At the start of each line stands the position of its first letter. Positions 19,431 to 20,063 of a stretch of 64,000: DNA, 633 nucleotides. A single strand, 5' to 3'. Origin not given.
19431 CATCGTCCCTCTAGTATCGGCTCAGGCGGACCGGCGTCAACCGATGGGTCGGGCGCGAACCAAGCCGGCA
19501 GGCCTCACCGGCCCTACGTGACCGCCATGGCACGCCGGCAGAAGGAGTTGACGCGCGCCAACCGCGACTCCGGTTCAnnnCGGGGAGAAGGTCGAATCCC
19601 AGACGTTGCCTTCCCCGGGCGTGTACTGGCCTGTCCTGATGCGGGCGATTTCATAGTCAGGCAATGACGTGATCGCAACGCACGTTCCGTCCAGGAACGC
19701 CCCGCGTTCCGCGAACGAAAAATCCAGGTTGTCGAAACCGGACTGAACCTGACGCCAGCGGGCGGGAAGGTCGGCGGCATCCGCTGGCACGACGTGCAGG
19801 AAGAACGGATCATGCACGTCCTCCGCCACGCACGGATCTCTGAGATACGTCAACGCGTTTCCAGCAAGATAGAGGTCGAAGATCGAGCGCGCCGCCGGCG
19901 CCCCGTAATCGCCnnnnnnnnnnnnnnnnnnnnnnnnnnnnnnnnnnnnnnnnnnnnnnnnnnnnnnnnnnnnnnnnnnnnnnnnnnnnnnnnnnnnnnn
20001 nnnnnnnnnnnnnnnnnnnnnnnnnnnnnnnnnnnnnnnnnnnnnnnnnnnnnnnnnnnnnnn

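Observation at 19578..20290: Undescribed two-cysteine module of about 105-126 aa, present 2 + 2 + 1 (remnant) times, always at the C-terminus of GT-C proteins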

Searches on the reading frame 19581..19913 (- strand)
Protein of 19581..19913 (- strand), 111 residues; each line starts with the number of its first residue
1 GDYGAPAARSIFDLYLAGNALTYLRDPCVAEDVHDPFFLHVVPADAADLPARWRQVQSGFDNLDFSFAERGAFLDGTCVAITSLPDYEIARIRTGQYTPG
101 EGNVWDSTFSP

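Call 38: predict_structure(alignment_id=A3)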
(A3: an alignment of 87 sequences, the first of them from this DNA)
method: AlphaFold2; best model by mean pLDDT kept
length: 111 residues; sequences in the alignment: 87
mean_pLDDT: 95.3   pTM: 0.86
mean pLDDT of the five models: 95.3, 93.4, 92.6, 92.2, 91.3
residues with pLDDT >= 90: 98; 70-90: 12; 50-70: 1; < 50: 0
segments of 3 or more residues with pLDDT < 50: none
pLDDT, mean of each block of 10 residues (from residue 1): 86 97 98 98 96 86 97 98 97 98 97 89
secondary structure, 60 per line:
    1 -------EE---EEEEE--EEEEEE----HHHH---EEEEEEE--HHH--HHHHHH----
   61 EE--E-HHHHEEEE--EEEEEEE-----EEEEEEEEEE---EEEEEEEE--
elements in order: E13-17 E20-25 H30-33 E37-43 H51-56 H67-70 E71-74 E77-83 E89-98 E102-109
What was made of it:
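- On Carbohydrate-binding modules (CAZy CBM concept): The stand-alone model has pLDDT 95.3 (call 38).
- The single-module model has pLDDT 95.3 (call 38).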

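Call 42: fold_search(model_id=the predicted structure, library=pdb)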
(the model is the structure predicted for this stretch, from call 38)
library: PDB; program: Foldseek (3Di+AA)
matches with E <= 10: 1834; with E <= 0.001: 0
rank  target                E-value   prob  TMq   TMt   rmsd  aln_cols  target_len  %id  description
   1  7p6k_G                6.7e-02  0.54  0.33  0.33   6.6       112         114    6  Structure of homomeric LRRC8A Volume-Regulated Anion Channel in complex with synthetic nanobody Sb5 (released 2021-09-15)
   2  6gv1_H                7.5e-02  0.77  0.38  0.24   5.9       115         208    6  Crystal structure of E.coli Multidrug/H+ antiporter MdfA in outward open conformation with bound Fab fragment (released 2018-10-03)
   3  5e4e_C                8.9e-02  0.47  0.31  0.15   7.5       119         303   12  Engineered Interleukin-13 bound to receptor (released 2015-12-02)
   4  7zor_H                1.0e-01  0.41  0.32  0.19   7.8       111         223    7  Crystal structure of anti-Siglec-15 Fab (released 2023-06-28)
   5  2g60_H                1.2e-01  0.66  0.37  0.23   6.2       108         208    6  Structure of anti-FLAG M2 Fab domain (released 2006-09-12)
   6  5eoc_J                1.2e-01  0.44  0.32  0.20   7.1       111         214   11  Crystal structure of Fab C2 in complex with a Cyclic variant of Hepatitis C Virus E2 epitope I (released 2016-02-10)
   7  8hyl_A                1.3e-01  0.63  0.36  0.27   6.1       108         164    6  Crystal structure of DO1 Fv-clasp fragment (released 2024-02-14)
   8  2y5t_A                1.3e-01  0.44  0.32  0.19   6.5       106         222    8  Crystal structure of the pathogenic autoantibody CIIC1 in complex with the triple-helical C1 peptide (released 2011-12-14)
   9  8tx3_E                1.4e-01  0.38  0.32  0.30   6.9       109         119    7  Fab 3864-6 in complex with influenza HA H3-VIC11 (released 2024-09-11)
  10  6dg2_C                1.5e-01  0.66  0.37  0.23   5.8       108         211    7  Antigen Binding Fragment of the Pan-ebolavirus Monoclonal Antibody 6D6 (released 2018-09-26)
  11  7sa6_H                1.5e-01  0.44  0.33  0.21   6.7       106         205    8  fHbp mutant 2416 bound to Fab JAR5 (released 2022-10-05)
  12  6ddm_B                1.6e-01  0.47  0.34  0.21   6.9       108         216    3  Crystal Structure Analysis of the Epitope of an Anti-MICA Antibody (released 2018-10-24)
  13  6pci_H                1.6e-01  0.28  0.31  0.27  11.0       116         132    9  EBOV GPdMuc (Makona) in complex with rEBOV-520 and rEBOV-548 Fabs (released 2020-03-11)
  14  6s2i_E                1.7e-01  0.57  0.35  0.33   6.3       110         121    6  Anti-tumor antibody 14F7-derived scFv in complex with NeuGc Gm3 (released 2020-07-15)
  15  6wha_E                1.8e-01  0.38  0.33  0.20   6.8       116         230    9  HTR2A bound to 25-CN-NBOH in complex with a mini-Galpha-q protein, beta/gamma subunits and an active-state stabilizing (released 2020-09-23)
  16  9me4_I                1.8e-01  0.35  0.32  0.20  10.1       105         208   10  Antibody fragments from mAb475 and mAb824 bound to the adhesin protein FimH (released 2025-11-26)
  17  8w5f_H                1.9e-01  0.30  0.31  0.29   7.1       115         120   10  Cryo-EM structure of Qb-Ab6 (released 2025-02-26)
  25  9ll2_A                2.2e-01  0.51  0.38  0.38   6.8       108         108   10  Crystal structure of the Helicobacter pylori copper resistance determinant CrdA in the apo form (released 2025-11-19)
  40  9n4e_K                2.5e-01  0.15  0.26  0.24  11.3       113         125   12  Structure of AG2-G02 Fab in complex with influenza H3N8 A/Mallard/Alberta/362/2017 Hemagglutinin (released 2025-10-08)
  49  2cov_F                2.8e-01  0.35  0.31  0.37   6.6       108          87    7  Crystal structure of CBM31 from beta-1,3-xylanase (released 2005-09-13)
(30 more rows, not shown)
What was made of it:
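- On Ig-like / fibronectin-III-type beta-sandwich domains: The top Foldseek hits are Ig V domains, but with E 0.07-0.3, TM-score 0.3-0.44 and rmsd 5-8 Å (call 42).
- The best PDB hit has E 0.067 and TM-score is at most 0.44, despite a pLDDT-95 model (call 42).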

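Call 66: search_protein_families(library=pfam, alignment_id=A3, max_evalue=1)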
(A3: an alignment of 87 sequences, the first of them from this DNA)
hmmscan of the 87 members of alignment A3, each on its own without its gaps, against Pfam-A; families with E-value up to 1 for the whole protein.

A. member 1, seq(111 aa): 0 families

B. families by the number of members that match (of 87 scanned): 10 families
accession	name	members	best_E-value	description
PF11420.13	Subtilosin_A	3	0.048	Bacteriocin subtilosin A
PF19624.4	DUF6129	1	0.0072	Family of unknown function (DUF6129)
PF11741.13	AMIN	1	0.019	AMIN domain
PF00757.25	Furin-like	1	0.12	Furin-like cysteine rich region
PF04627.18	ATP-synt_Eps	1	0.15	Mitochondrial ATP synthase epsilon chain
PF00468.22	Ribosomal_L34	1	0.16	Ribosomal protein L34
PF23277.2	Ig_Dlec1_1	1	0.22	Deleted in lung and esophageal cancer protein 1 Ig domain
PF25640.1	Crypto_dsRNA_S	1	0.26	Cryptosporidium parvum virus small dsRNA capsid protein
PF10894.13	DUF2689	1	0.3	Protein of unknown function (DUF2689)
PF24473.1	CON_HrpB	1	0.45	ATP-dependent RNA helicase HrpB, connector region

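Call 67: fold_search(model_id=the predicted structure, library=viral)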
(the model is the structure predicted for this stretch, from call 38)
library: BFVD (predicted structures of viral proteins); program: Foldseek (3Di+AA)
matches with E <= 10: 655; with E <= 0.001: 0
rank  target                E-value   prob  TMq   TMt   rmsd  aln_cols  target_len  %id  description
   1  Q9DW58                9.2e-03  0.99  0.46  0.20   6.2       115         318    9  Pr137 [Rat cytomegalovirus (strain Maastricht)]
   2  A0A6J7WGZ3            1.6e-02  0.99  0.46  0.43   4.7       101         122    8  Uncharacterized protein [uncultured Caudovirales phage]
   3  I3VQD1                2.3e-02  0.98  0.47  0.19   6.3       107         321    9  B148 [miniopterid betaherpesvirus 1]
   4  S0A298                2.5e-02  0.96  0.44  0.42   5.0       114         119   10  Uncharacterized protein [Cellulophaga phage phi4:1]
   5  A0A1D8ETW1            2.9e-02  0.92  0.42  0.43   8.4       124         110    9  Uncharacterized protein [Propionibacterium phage E1]
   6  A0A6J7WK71            4.6e-02  0.96  0.49  0.07   8.7       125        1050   12  Uncharacterized protein [uncultured Caudovirales phage]
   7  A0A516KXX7            9.3e-02  0.69  0.37  0.19   5.9       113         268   15  (no name in the UniProt tables at hand)
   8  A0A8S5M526            9.8e-02  0.69  0.37  0.20   5.3       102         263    9  Uncharacterized protein [Siphoviridae sp. ctulf7]
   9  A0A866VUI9            1.1e-01  0.69  0.33  0.27   6.4       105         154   10  Membrane glycoprotein E51 [Elephant endotheliotropic herpesvirus 1A]
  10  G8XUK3                1.4e-01  0.51  0.36  0.17   7.6       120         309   14  Membrane protein A29 [Aotine betaherpesvirus 1]
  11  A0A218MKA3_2          1.6e-01  0.69  0.44  0.07   6.4       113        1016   16  Putative gp62 [uncultured virus]
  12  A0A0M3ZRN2            1.7e-01  0.51  0.37  0.28   6.7       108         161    6  Interleukin binding protein [Turkeypox virus]
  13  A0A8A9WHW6            1.7e-01  0.57  0.41  0.22   8.9       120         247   13  (no name in the UniProt tables at hand)
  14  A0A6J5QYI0            2.0e-01  0.84  0.43  0.23   4.8        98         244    9  Uncharacterized protein [uncultured Caudovirales phage]
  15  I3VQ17                2.0e-01  0.60  0.42  0.14   8.7       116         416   10  B39.2 [miniopterid betaherpesvirus 1]
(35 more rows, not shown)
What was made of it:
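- The weak Foldseek matches are all Ig-like or other beta-sandwich proteins (calls 42, 67). The best BFVD hit has E 0.009 and TM-score is at most 0.49 (call 67).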

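Call 83: search_solved_structures(query=A3, max_evalue=10)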
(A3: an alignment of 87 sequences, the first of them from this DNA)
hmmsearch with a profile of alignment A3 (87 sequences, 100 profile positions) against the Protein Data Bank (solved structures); distinct sequences matched with E-value up to 10: 0.
